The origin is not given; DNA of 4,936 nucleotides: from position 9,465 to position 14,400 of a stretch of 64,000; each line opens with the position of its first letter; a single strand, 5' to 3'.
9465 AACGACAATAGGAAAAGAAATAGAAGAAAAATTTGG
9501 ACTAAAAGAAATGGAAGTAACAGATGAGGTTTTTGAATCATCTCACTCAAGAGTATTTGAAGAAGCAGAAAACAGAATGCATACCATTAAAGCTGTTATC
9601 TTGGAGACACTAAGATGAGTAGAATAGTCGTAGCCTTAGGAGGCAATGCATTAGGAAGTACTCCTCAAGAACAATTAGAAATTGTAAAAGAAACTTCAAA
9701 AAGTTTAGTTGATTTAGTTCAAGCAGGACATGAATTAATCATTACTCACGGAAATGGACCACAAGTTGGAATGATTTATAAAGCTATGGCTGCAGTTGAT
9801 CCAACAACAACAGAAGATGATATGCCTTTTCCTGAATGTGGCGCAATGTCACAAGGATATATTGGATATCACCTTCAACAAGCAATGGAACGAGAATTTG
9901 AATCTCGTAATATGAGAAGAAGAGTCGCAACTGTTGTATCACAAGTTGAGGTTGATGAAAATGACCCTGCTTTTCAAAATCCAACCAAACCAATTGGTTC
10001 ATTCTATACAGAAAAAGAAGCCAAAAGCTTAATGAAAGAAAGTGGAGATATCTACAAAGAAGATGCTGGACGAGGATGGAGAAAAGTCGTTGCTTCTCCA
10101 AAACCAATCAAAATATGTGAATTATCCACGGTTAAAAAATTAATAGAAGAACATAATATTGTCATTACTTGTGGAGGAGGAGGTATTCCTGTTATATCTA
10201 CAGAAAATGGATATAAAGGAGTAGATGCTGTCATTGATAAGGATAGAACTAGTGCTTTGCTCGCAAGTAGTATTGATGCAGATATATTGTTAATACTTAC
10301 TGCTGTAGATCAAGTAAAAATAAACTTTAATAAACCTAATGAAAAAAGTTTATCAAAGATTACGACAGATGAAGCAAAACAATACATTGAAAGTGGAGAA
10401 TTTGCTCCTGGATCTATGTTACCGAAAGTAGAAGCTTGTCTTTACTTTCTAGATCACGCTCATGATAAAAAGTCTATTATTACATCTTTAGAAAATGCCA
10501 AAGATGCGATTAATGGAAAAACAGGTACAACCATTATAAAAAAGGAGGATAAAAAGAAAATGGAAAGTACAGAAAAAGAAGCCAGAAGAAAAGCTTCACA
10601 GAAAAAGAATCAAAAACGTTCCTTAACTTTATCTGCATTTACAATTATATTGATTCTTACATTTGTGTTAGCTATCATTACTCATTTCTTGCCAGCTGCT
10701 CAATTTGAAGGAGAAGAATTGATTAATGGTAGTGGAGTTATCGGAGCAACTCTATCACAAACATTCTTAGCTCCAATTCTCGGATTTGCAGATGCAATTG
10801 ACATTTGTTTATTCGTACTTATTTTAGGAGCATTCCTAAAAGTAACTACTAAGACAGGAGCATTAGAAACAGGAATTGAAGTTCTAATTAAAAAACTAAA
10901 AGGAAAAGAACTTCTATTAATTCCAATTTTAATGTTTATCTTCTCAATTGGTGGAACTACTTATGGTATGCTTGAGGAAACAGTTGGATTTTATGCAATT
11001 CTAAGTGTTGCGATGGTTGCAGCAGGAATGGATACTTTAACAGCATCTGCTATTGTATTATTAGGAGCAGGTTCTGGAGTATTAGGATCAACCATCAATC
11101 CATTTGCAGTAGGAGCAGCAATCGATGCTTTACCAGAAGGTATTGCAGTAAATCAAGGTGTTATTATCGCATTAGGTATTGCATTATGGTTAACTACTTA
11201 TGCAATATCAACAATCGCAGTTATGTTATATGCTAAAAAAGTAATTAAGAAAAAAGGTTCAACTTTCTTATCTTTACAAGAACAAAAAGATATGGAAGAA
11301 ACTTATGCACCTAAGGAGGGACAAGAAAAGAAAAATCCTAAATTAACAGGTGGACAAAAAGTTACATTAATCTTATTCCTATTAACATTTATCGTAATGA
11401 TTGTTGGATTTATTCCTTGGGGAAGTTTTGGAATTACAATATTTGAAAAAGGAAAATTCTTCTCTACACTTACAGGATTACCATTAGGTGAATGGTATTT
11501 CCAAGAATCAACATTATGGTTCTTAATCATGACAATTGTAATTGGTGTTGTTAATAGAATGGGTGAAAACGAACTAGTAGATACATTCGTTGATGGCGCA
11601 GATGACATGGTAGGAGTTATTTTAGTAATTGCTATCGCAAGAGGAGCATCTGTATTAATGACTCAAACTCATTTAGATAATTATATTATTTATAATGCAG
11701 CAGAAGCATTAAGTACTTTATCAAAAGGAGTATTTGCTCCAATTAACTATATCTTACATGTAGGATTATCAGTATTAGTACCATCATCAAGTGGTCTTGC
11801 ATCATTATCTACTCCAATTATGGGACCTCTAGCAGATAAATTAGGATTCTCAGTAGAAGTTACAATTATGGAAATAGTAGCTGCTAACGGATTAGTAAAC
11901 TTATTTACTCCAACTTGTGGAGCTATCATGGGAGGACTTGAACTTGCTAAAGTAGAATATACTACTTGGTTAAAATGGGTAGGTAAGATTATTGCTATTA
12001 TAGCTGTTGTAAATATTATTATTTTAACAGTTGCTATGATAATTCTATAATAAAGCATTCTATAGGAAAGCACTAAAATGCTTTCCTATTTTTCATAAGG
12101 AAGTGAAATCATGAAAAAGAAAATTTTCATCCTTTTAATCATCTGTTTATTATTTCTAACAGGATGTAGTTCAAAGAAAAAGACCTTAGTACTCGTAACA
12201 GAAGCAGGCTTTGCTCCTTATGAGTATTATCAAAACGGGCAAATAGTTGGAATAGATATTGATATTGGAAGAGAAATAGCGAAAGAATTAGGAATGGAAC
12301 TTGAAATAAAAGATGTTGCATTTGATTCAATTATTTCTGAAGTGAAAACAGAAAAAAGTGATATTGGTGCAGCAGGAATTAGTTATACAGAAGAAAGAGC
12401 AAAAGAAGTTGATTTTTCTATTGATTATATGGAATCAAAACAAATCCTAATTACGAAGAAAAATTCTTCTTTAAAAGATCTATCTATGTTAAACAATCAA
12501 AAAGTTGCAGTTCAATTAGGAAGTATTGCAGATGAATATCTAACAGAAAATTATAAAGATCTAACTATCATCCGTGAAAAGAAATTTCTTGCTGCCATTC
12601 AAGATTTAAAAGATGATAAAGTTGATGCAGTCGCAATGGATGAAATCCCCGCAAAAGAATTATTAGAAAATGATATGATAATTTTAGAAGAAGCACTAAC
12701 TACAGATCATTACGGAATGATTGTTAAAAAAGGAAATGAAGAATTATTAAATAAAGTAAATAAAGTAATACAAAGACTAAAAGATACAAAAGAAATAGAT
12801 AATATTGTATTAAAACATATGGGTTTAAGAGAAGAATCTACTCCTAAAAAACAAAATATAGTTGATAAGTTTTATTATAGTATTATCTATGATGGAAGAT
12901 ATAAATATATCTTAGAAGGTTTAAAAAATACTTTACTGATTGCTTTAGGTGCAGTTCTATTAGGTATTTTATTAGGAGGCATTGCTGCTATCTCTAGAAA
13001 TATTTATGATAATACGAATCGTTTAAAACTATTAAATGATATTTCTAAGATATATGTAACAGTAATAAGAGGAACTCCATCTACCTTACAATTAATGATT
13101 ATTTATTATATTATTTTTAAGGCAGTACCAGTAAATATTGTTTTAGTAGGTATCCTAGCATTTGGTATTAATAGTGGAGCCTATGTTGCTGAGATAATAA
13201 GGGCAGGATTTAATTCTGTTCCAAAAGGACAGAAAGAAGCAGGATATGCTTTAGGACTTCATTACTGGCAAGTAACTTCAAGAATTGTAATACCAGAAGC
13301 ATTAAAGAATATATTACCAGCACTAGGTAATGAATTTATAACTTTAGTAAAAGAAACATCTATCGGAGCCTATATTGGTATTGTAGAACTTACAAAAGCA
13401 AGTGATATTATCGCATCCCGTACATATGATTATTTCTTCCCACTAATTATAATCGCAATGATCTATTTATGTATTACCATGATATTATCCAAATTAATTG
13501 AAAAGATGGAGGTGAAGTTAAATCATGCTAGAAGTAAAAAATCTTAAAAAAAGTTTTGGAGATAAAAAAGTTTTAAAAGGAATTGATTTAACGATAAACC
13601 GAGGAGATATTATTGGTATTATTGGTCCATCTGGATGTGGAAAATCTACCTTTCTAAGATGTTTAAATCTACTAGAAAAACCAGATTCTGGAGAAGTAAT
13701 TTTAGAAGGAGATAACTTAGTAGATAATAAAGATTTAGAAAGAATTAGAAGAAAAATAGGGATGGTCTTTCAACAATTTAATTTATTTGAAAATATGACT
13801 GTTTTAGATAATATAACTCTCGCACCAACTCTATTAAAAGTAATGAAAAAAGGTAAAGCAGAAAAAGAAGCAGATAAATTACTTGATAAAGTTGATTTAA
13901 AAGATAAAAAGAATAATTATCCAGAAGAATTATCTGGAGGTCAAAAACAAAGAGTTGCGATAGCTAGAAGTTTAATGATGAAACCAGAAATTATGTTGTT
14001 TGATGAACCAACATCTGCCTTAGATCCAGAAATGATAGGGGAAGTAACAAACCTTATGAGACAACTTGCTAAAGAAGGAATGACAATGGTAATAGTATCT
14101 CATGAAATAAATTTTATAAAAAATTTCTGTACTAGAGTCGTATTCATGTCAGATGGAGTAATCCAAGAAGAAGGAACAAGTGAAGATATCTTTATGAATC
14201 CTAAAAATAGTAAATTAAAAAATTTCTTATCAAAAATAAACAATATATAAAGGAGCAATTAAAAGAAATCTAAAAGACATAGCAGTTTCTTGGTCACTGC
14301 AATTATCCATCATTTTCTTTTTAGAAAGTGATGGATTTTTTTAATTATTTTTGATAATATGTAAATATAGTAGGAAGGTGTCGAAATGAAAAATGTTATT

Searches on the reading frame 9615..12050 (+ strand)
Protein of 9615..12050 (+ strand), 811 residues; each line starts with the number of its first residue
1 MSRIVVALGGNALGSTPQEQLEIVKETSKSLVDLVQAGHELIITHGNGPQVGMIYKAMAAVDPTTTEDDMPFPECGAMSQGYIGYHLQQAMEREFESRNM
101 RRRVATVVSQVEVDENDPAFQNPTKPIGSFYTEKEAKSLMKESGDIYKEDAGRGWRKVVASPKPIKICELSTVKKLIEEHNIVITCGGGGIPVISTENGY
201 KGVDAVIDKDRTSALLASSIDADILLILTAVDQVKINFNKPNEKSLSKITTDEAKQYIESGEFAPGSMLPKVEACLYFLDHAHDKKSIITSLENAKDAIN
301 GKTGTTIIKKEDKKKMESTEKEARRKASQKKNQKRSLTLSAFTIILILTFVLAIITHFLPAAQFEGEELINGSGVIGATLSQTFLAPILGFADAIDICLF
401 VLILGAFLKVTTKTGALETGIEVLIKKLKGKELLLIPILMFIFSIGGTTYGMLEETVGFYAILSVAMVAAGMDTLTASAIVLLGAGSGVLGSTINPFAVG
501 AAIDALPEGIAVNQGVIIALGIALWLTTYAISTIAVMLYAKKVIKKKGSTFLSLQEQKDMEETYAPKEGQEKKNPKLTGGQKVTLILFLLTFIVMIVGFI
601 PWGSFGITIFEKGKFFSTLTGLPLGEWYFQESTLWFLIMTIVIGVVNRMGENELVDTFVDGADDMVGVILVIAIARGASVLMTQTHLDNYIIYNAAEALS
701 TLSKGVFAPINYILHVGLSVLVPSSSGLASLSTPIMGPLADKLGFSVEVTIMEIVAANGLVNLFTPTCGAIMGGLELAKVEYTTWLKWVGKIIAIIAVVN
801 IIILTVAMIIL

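Call 10: search_protein_families(library=ncbifam, proteins=[window:9615-12050:+], max_evalue=1e-8)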
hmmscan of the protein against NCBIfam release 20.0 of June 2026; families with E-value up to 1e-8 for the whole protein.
window:9615-12050:+ (811 aa): 6 families
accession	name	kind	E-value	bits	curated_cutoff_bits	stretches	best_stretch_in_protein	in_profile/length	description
TIGR00746.1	arcC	equivalog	5.9e-118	393.4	358.25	1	3-309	2-309/309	carbamate kinase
NF009007.0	PRK12352.1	subfamily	3.8e-105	351.3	266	1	3-309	4-315/316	carbamate kinase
NF009008.0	PRK12354.1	subfamily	1.3e-91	306.9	361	1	3-315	2-306/308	carbamate kinase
NF006926.0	PRK09411.1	equivalog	3.4e-61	207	416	1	1-308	1-296/297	carbamate kinase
NF008611.1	PRK11588.1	equivalog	6.2e-55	186.8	500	1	392-809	93-488/492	putative basic amino acid antiporter YfcC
TIGR00761.1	argB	equivalog_domain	7e-11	42.1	151.3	0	182-281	128-224/231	acetylglutamate kinase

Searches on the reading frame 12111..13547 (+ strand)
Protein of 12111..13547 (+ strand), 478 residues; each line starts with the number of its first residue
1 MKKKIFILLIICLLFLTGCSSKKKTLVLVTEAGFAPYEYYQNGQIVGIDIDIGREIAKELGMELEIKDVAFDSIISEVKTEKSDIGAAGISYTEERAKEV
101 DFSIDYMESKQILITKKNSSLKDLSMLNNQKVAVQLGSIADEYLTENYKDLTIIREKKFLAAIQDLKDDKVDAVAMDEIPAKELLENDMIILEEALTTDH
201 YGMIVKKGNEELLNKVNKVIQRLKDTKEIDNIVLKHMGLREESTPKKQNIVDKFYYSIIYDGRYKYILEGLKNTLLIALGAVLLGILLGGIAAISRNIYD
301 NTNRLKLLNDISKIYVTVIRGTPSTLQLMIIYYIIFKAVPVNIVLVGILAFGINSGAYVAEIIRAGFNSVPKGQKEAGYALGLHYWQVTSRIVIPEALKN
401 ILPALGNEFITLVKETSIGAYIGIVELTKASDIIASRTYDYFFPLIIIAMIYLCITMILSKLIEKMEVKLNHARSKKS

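Call 10: search_protein_families(library=ncbifam, proteins=[window:12111-13547:+], max_evalue=1e-8)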
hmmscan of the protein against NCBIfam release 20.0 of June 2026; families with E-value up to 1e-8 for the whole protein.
window:12111-13547:+ (478 aa): 23 families
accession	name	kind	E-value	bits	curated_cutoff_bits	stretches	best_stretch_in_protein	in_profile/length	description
NF011680.0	PRK15100.1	equivalog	1.9e-41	142.4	300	1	265-474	13-218/222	cystine ABC transporter permease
NF007028.0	PRK09494.1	equivalog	4e-40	138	303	1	254-470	3-216/219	glutamine ABC transporter permease GlnP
TIGR03003.1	ectoine_ehuD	equivalog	5.7e-37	127.7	205.2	1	267-469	13-211/212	ectoine/hydroxyectoine ABC transporter permease subunit EhuD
TIGR01096.1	3A0103s03R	subfamily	7.5e-34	117.3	256.35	1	7-235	6-248/250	lysine/arginine/ornithine ABC transporter substrate-binding protein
NF007029.0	PRK09495.1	equivalog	3.1e-33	115.6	303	1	8-238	9-244/248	glutamine ABC transporter substrate-binding protein GlnH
TIGR03004.1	ectoine_ehuC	equivalog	1.7e-31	109.8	196.95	1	267-474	7-210/214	ectoine/hydroxyectoine ABC transporter permease subunit EhuC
NF008337.0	PRK11123.1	equivalog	5.4e-29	101.3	277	1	339-472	99-232/238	arginine ABC transporter permease ArtQ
NF008426.0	PRK11260.1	equivalog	1.8e-27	96.3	312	1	22-238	39-261/266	cystine ABC transporter substrate-binding protein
NF041764.1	ArtI_Ecoli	equivalog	4.4e-26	91.8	522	1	4-235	3-239/243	arginine ABC transporter substrate-binding protein ArtI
NF011651.0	PRK15069.1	subfamily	1.2e-24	87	306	1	249-470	3-229/237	histidine ABC transporter permease HisM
NF011583.0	PRK15007.1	subfamily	1.3e-24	86.8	358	1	3-233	2-237/243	arginine ABC transporter substrate-binding protein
NF011714.0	PRK15135.1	subfamily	1.5e-24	87.1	319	1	262-467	4-216/228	histidine ABC transporter permease HisQ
NF008336.0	PRK11122.1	equivalog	1.9e-23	83.3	248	1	266-469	7-214/222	arginine ABC transporter permease ArtM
NF041765.1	ArtJ_Ecoli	equivalog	1.9e-22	80.1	510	1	3-231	3-235/243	arginine ABC transporter substrate-binding protein ArtJ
NF011687.0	PRK15107.1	equivalog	1.6e-21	77.3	318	1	263-465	12-218/224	glutamate/aspartate ABC transporter permease GltK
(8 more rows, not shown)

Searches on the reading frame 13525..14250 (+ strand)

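Call 11: search_protein_families(library=ncbifam, proteins=[window:13525-14250:+], max_evalue=1e-8)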
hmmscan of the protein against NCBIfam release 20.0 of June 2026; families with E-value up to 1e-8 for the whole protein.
window:13525-14250:+ (241 aa): 184 families (the best 25 are shown)
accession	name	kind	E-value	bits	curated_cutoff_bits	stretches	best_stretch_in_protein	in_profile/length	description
NF007027.0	PRK09493.1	equivalog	3.5e-90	301.5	379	1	1-238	1-239/240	glutamine ABC transporter ATP-binding protein GlnQ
NF008428.0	PRK11264.1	equivalog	2.8e-85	285.5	406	1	1-238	3-247/250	L-cystine ABC transporter ATP-binding protein TcyN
TIGR03005.1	ectoine_ehuA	equivalog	3.5e-81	272.1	345.4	1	3-239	2-251/252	ectoine/hydroxyectoine ABC transporter ATP-binding protein EhuA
NF007908.0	PRK10619.1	equivalog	5.2e-79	265.1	466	1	2-236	6-253/257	histidine ABC transporter ATP-binding protein HisP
NF008338.0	PRK11124.1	equivalog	1.3e-74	250.8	369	1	2-236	3-241/242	arginine ABC transporter ATP-binding protein ArtP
TIGR00972.1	3a0107s01c2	equivalog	7.7e-74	248.1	343.2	1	2-237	2-245/248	phosphate ABC transporter ATP-binding protein PstB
TIGR02315.1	ABC_phnC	equivalog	1.3e-64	218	266.1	1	1-222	1-233/243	phosphonate ABC transporter ATP-binding protein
TIGR02314.1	ABC_MetN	equivalog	1.6e-64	218.1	499.7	1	1-236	1-242/343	methionine ABC transporter ATP-binding protein MetN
TIGR03265.1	PhnT2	equivalog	5e-62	210.2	457.7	1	2-240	5-240/353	putative 2-aminoethylphosphonate ABC transporter ATP-binding protein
TIGR01186.1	proV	subfamily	5.1e-61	206.8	326.6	1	11-238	3-233/363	betaine/proline/choline family ABC transporter ATP-binding protein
TIGR00968.1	3a0106s01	subfamily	6.6e-61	205.9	342.75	1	3-240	2-236/237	sulfate ABC transporter ATP-binding protein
NF043075.1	MMSYN1_0197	equivalog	1.8e-60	204.7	550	1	1-239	2-237/341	spermidine/putrescine ABC transporter ATP-binding protein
NF006987.0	PRK09452.1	equivalog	3.8e-58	197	482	1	2-240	18-253/378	spermidine/putrescine ABC transporter ATP-binding protein PotA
NF040933.2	ABC_arch_GlcV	equivalog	2.9e-57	194.2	450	1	3-241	4-248/357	glucose ABC transporter ATP-binding protein GlcV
TIGR02982.1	heterocyst_DevA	subfamily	1e-56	192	295.8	1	2-213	2-219/220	ABC exporter ATP-binding subunit, DevA family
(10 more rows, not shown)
